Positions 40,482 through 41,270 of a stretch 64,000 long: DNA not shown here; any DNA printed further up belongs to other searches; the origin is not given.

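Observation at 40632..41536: Stand-alone T4-Pnk-like kinase domain adjacent to a DUF1178-type zinc-ribbon protein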

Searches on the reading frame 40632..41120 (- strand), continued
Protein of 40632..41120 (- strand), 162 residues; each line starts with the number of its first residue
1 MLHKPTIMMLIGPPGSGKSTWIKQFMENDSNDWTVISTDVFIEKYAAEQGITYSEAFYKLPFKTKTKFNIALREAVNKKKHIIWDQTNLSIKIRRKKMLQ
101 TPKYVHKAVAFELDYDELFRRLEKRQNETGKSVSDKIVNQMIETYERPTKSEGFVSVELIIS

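Call 23: find_encoding_contigs(protein=P0007, flank=8000, max_places=2)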
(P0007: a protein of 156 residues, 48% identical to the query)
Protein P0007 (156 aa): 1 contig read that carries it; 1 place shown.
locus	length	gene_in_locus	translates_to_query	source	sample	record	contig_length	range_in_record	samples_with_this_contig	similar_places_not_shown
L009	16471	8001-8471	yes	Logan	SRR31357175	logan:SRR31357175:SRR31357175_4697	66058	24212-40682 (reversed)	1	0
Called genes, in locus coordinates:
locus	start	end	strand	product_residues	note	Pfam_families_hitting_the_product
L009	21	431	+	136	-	-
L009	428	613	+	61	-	-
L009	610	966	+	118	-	-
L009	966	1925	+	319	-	-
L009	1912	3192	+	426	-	PF08010:Phage_30_3, PF00929:RNase_T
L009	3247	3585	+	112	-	-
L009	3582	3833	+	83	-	-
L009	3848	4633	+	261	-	PF00226:DnaJ, PF01556:DnaJ_C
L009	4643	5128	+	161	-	PF01327:Pep_deformylase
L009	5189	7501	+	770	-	PF02861:Clp_N, PF00004:AAA, PF17871:AAA_lid_9, PF00004:AAA, PF07724:AAA_2, PF07728:AAA_5, PF13401:AAA_22, PF10431:ClpB_D2-small, +10 more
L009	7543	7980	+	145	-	-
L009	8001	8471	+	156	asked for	PF08433:KTI12, PF13207:AAA_17, PF13238:AAA_18 (weak), PF13671:AAA_33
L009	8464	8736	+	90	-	-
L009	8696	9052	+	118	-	-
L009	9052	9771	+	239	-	-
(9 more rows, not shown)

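Call 26: get_annotated_region(hit=H6, flank=4000)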
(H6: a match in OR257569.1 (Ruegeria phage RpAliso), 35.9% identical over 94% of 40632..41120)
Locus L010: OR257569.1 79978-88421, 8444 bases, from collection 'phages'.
description: Ruegeria phage RpAliso, complete genome.
organism: Ruegeria phage RpAliso (NCBI taxid 3073043)
taxonomy: Viruses; Duplodnaviria; Heunggongvirae; Uroviricota; Caudoviricetes
host: Ruegeria pomeroyi DSS-3; source: water; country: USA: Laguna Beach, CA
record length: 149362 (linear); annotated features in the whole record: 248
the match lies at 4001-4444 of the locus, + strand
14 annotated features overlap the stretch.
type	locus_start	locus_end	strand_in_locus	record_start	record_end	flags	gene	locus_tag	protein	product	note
CDS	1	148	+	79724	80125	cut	-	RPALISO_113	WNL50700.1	hypothetical protein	-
CDS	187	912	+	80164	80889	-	-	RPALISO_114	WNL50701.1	tyrosine integrase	-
CDS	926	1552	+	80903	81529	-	-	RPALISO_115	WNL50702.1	polynucleotide kinase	-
CDS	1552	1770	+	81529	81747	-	-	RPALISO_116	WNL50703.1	hypothetical protein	-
CDS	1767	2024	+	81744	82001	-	-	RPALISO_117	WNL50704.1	hypothetical protein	-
CDS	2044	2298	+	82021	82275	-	-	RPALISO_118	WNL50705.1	hypothetical protein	-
CDS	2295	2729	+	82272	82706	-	-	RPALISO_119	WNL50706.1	cell wall hydrolase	-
CDS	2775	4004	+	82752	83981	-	-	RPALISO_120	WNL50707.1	RNA ligase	-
CDS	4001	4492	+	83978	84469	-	-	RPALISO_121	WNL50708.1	polynucleotide kinase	-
CDS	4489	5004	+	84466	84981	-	-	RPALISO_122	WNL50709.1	proteasome subunit beta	-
CDS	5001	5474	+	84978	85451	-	-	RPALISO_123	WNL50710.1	hypothetical protein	-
CDS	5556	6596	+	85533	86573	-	-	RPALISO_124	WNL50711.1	bifunctional nicotinamide mononucleotide adenylyltransferase/ ADP-ribose pyrophosphatase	-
CDS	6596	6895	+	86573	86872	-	-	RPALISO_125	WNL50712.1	hypothetical protein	-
CDS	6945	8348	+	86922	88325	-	-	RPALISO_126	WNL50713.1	nicotinamide phosphoribosyltransferase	-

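Call 27: get_annotated_region(hit=H2, flank=5000)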
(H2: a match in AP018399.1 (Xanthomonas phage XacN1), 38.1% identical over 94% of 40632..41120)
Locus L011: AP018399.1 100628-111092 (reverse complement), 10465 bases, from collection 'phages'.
description: Xanthomonas phage XacN1 DNA, complete genome.
organism: Xanthomonas phage XacN1 (NCBI taxid 2042251)
taxonomy: Viruses; Duplodnaviria; Heunggongvirae; Uroviricota; Caudoviricetes
host: Xanthomonas citri; source: -; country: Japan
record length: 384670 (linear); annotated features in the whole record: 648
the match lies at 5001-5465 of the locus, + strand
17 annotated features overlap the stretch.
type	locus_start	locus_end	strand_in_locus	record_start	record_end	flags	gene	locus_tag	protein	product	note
CDS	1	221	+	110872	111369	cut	-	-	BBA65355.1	N-acetyltransferase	ORF207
CDS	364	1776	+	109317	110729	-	-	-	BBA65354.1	nicotinate phosphoribosyltransferase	ORF206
CDS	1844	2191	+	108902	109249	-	-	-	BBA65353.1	predicted ORF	ORF205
CDS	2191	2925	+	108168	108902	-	-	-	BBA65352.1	deoxycytidylate deaminase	ORF204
CDS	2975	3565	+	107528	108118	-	-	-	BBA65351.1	hypothetical protein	ORF203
CDS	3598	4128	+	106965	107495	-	-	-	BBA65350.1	methyltransferase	ORF202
CDS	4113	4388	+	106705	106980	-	-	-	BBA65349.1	predicted ORF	ORF201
CDS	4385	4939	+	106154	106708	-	-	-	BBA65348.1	alkylated DNA repair dioxygenase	ORF200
CDS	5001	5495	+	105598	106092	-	-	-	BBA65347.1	predicted kinase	ORF199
CDS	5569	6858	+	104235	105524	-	-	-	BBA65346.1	methyltransferase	ORF198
CDS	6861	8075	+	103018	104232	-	-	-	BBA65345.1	metallophosphoesterase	ORF197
CDS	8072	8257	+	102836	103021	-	-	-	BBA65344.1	predicted ORF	ORF196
CDS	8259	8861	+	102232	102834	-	-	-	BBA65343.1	MazG nucleotide pyrophosphohydrolase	ORF195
CDS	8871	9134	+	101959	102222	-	-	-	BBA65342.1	predicted ORF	ORF194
CDS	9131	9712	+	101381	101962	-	-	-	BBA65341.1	hypothetical protein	ORF193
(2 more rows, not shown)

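Call 28: get_annotated_region(hit=H10, flank=4000)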
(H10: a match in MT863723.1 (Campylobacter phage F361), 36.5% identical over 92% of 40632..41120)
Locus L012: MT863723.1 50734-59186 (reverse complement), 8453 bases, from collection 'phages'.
description: Campylobacter phage F361, complete genome.
organism: Campylobacter phage F361 (NCBI taxid 2794369)
taxonomy: Viruses; Duplodnaviria; Heunggongvirae; Uroviricota; Caudoviricetes; Eucampyvirinae; Fletchervirus; Fletchervirus CPX
host: Campylobacter jejuni NCTC12662; source: chicken fecal sample; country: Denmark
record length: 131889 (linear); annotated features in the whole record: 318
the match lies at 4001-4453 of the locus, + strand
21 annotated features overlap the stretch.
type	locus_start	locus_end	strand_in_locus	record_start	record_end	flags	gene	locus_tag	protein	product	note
CDS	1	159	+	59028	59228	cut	-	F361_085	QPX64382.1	hypothetical protein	-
regulatory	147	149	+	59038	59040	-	-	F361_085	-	ribosome_binding_site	-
CDS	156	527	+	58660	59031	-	-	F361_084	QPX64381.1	putative nucleotide binding protein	-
regulatory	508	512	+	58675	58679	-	-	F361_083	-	ribosome_binding_site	-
CDS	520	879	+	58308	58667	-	-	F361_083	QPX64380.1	hypothetical protein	-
regulatory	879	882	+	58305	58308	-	-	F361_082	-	ribosome_binding_site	-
CDS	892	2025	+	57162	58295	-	-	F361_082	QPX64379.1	putative ribonucleotide reductase small subunit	-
CDS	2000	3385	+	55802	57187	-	-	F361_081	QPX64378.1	putative ribonucleotide reductase large subunit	-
regulatory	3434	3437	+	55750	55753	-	-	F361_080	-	ribosome_binding_site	-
CDS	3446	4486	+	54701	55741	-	-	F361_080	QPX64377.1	putative polynucleotide 5' kinase and 3' phosphatase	-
regulatory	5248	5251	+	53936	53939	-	-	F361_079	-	ribosome_binding_site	-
CDS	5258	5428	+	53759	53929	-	-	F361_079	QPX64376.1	hypothetical protein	-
regulatory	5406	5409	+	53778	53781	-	-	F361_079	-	ribosome_binding_site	-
CDS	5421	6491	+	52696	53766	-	-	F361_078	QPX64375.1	putative RNA ligase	-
regulatory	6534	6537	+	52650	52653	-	-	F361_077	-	ribosome_binding_site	-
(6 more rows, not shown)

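Call 38: search_solved_structures(query=A1, max_evalue=0.01, show_alignments=5)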
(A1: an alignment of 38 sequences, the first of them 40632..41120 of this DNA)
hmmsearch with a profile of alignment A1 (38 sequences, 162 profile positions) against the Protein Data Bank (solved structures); distinct sequences matched with E-value up to 0.01: 58.
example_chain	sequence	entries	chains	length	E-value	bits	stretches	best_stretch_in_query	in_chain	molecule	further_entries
4xrp_A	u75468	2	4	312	1.4e-18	70.4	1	3-156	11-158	Pnkp1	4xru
4gp6_A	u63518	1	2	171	3.9e-15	59.1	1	4-159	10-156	Metallophosphoesterase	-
3adb_A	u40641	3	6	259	4.6e-15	58.9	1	4-154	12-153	L-seryl-tRNA(Sec) kinase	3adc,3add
4jst_A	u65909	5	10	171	5e-15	58.8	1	4-159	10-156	Metallophosphoesterase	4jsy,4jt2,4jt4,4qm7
4gp7_A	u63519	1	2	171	5e-15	58.8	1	4-159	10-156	Metallophosphoesterase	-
3a4l_A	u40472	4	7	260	5.2e-15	58.7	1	5-154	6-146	L-seryl-tRNA(Sec) kinase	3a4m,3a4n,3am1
4mde_A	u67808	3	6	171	5.6e-14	55.4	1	4-159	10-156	Metallophosphoesterase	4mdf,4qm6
9d8a_A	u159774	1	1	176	9.3e-13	51.4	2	65-158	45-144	Rhizopus azygosporus Kinase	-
1ly1_A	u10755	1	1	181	1.8e-12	50.5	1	3-144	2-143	polynucleotide kinase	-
1ltq_A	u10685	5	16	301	6e-12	48.8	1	3-144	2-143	POLYNUCLEOTIDE KINASE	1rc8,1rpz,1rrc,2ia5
9drz_A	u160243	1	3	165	4.7e-11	45.9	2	1-32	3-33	p-loop containing nucleoside triphosphatehydrolase protein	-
3u7g_A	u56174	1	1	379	2.2e-10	43.7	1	68-159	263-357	Bifunctional polynucleotide phosphatase/kinase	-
3u7e_B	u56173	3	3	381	2.3e-10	43.7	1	68-159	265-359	Bifunctional polynucleotide phosphatase/kinase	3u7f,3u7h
1yj5_A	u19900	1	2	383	2.3e-10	43.6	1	68-159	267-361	5' polynucleotide kinase-3' phosphatase catalytic domain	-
3zvn_A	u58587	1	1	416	2.9e-10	43.3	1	68-159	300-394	BIFUNCTIONAL POLYNUCLEOTIDE PHOSPHATASE/KINASE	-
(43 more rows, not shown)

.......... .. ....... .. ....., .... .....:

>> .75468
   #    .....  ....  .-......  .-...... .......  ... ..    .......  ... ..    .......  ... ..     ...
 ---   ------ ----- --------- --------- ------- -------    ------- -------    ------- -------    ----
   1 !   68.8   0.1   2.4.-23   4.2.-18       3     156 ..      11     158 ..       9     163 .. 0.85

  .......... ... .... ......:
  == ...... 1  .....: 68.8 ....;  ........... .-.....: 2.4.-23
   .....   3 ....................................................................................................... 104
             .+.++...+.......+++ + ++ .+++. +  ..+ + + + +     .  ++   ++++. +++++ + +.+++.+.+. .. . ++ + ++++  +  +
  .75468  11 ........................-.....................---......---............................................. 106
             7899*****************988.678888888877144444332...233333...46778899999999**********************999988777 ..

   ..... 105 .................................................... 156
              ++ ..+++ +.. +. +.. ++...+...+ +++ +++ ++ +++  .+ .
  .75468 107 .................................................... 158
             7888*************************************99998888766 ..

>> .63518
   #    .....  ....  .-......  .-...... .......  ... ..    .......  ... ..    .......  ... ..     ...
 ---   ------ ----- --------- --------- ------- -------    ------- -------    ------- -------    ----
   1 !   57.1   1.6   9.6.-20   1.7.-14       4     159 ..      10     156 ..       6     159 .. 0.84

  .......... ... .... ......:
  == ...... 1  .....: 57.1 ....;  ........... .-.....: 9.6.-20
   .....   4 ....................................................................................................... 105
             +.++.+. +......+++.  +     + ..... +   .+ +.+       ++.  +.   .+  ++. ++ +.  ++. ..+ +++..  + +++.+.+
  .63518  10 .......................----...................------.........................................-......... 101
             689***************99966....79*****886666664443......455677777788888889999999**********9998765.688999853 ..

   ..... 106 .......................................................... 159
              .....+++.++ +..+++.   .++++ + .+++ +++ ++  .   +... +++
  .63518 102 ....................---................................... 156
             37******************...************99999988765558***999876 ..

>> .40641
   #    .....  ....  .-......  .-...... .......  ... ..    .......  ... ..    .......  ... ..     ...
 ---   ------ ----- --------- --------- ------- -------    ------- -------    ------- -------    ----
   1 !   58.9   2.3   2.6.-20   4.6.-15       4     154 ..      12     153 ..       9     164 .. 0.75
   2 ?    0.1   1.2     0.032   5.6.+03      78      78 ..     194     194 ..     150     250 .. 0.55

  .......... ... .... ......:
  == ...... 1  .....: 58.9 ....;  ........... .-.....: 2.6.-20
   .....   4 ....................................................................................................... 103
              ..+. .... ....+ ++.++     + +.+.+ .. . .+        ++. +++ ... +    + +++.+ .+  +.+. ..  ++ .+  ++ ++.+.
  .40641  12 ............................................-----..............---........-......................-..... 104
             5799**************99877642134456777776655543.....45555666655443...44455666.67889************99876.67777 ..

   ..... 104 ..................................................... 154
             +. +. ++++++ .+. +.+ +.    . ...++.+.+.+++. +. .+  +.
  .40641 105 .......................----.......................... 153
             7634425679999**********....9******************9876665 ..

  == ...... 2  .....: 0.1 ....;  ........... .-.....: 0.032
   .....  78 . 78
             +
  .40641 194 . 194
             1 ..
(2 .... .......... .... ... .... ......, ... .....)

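Call 39: predict_structure(alignment_id=A1)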
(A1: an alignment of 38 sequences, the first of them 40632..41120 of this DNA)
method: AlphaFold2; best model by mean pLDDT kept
length: 162 residues; sequences in the alignment: 38
mean_pLDDT: 92.0   pTM: 0.85
mean pLDDT of the five models: 92.0, 91.0, 90.2, 90.0, 88.3
residues with pLDDT >= 90: 122; 70-90: 36; 50-70: 3; < 50: 1
segments of 3 or more residues with pLDDT < 50: none
pLDDT, mean of each block of 10 residues (from residue 1): 89 93 96 94 91 85 83 96 91 95 97 94 89 89 94 97 88
secondary structure, 60 per line:
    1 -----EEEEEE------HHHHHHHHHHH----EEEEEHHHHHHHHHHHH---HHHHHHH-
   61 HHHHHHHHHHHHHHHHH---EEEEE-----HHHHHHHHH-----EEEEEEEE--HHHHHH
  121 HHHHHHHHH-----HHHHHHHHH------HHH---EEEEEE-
elements in order: E6-11 H18-28 E33-37 H38-49 H53-59 H61-77 E81-85 H91-99 E105-112 H115-129 H135-143 E156-161

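Call 46: search_protein_families(library=phrogs, proteins=[L010:4001-4492:+, L010:926-1552:+, L012:3446-4486:+, L011:5001-5495:+, L011:5569-6858:+, L011:6861-8075:+, L010:2775-4004:+], max_evalue=0.00001)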
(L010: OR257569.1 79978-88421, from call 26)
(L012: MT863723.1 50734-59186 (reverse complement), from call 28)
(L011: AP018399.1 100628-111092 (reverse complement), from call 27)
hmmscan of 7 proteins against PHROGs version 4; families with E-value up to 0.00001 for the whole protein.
L010:4001-4492:+ (163 aa): 3 families
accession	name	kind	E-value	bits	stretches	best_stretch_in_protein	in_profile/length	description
phrog_6931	-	unknown function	1.6e-22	81.2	1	2-150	183-335/343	-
phrog_2071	-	other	2e-19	71.5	1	1-152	13-177/282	ATPase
phrog_505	-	other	7e-12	46.4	1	5-141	3-142/295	polynucleotide kinase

L010:926-1552:+ (208 aa): 5 families
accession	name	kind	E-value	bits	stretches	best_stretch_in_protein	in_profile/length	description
phrog_415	-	other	2.7e-38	132.9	1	47-206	17-167/218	polynucleotide kinase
phrog_505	-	other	5.5e-35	122.2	1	51-208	161-295/295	polynucleotide kinase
phrog_1238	-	moron, auxiliary metabolic gene and host takeover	3.1e-12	47.4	1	53-151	24-105/155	phosphoheptose isomerase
phrog_4889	-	other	3.5e-10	40.7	1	48-198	4-146/339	polynucleotide kinase/phosphorylase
phrog_36358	-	unknown function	8.2e-07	30.1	1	51-131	13-98/113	-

L012:3446-4486:+ (346 aa): 3 families
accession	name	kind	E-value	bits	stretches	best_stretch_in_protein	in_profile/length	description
phrog_6931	-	unknown function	4.6e-176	586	1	1-346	1-342/343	-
phrog_505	-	other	2.3e-11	44.7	1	187-330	2-141/295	polynucleotide kinase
phrog_2071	-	other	2.1e-09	38.6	1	182-312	11-124/282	ATPase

L011:5001-5495:+ (164 aa): 4 families
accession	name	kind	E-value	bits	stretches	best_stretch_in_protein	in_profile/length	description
phrog_2071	-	other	3.9e-32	113.2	1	1-163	13-181/282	ATPase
phrog_6931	-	unknown function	5.7e-23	82.7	1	2-159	183-337/343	-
phrog_505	-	other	6e-14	53.2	1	4-151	2-145/295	polynucleotide kinase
phrog_24083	-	unknown function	8e-06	25.3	1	3-100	150-248/1233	-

L011:5569-6858:+ (429 aa): 0 families

L011:6861-8075:+ (404 aa): 0 families

L010:2775-4004:+ (409 aa): 2 families
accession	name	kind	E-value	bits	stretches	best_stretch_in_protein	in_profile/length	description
phrog_562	-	tail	2.7e-62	211.9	1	56-368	48-364/377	RNA ligase and tail fiber protein attachment catalyst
phrog_8238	-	DNA, RNA and nucleotide metabolism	2.6e-11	43.3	1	64-296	457-709/737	RNA ligase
